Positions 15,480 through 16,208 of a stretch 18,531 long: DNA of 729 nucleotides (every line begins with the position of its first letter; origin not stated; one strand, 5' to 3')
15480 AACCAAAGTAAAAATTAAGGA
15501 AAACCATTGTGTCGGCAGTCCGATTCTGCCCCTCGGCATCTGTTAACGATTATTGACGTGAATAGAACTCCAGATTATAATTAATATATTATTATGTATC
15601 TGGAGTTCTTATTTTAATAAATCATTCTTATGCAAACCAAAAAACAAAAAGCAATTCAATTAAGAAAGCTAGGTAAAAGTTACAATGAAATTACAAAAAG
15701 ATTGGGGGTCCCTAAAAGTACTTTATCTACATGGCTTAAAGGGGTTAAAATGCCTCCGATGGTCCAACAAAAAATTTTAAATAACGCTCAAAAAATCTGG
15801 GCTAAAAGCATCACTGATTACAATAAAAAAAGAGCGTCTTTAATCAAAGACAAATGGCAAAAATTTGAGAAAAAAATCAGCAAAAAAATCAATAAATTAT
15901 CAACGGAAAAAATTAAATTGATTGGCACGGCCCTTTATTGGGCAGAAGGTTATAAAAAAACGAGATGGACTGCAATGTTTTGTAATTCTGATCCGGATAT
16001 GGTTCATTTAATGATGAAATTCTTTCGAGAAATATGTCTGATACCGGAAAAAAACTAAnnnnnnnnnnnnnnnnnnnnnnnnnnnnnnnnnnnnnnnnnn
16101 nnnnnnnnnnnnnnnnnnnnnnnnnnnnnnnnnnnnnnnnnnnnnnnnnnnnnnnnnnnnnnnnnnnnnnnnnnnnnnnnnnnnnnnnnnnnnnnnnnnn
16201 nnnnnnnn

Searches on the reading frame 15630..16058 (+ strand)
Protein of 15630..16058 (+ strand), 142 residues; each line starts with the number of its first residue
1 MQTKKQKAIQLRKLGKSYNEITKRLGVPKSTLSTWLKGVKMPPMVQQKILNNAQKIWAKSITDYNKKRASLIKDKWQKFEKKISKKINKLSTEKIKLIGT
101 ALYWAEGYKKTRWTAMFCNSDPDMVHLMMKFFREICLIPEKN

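Call 9: search_protein_families(library=pfam, proteins=[window:15630-16058:+], max_evalue=0.01)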
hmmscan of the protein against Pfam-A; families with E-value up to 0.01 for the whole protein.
window:15630-16058:+ (142 aa): 7 families
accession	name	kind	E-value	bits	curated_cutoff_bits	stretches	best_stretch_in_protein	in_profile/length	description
PF13384.12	HTH_23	-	5.8e-06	26.4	24.6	1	4-37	6-39/50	Homeodomain-like domain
PF04218.19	CENP-B_N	-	6.5e-06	26.1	21.2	1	5-37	12-44/53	CENP-B N-terminal DNA-binding domain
PF25787.1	HTH_SB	-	1.5e-05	25.1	43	1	5-44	12-51/53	Sleeping Beauty transposase HTH domain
PF01381.28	HTH_3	-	0.0011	19.4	23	1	11-42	4-36/55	Helix-turn-helix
PF13518.12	HTH_28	-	0.0012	19.3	25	1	4-38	1-35/52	Helix-turn-helix domain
PF09185.15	DUF1948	-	0.0061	16.9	25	1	45-102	37-94/140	Domain of unknown function (DUF1948)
PF07022.19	Phage_CI_repr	-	0.008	16.9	22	0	19-37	16-34/65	Bacteriophage CI repressor helix-turn-helix domain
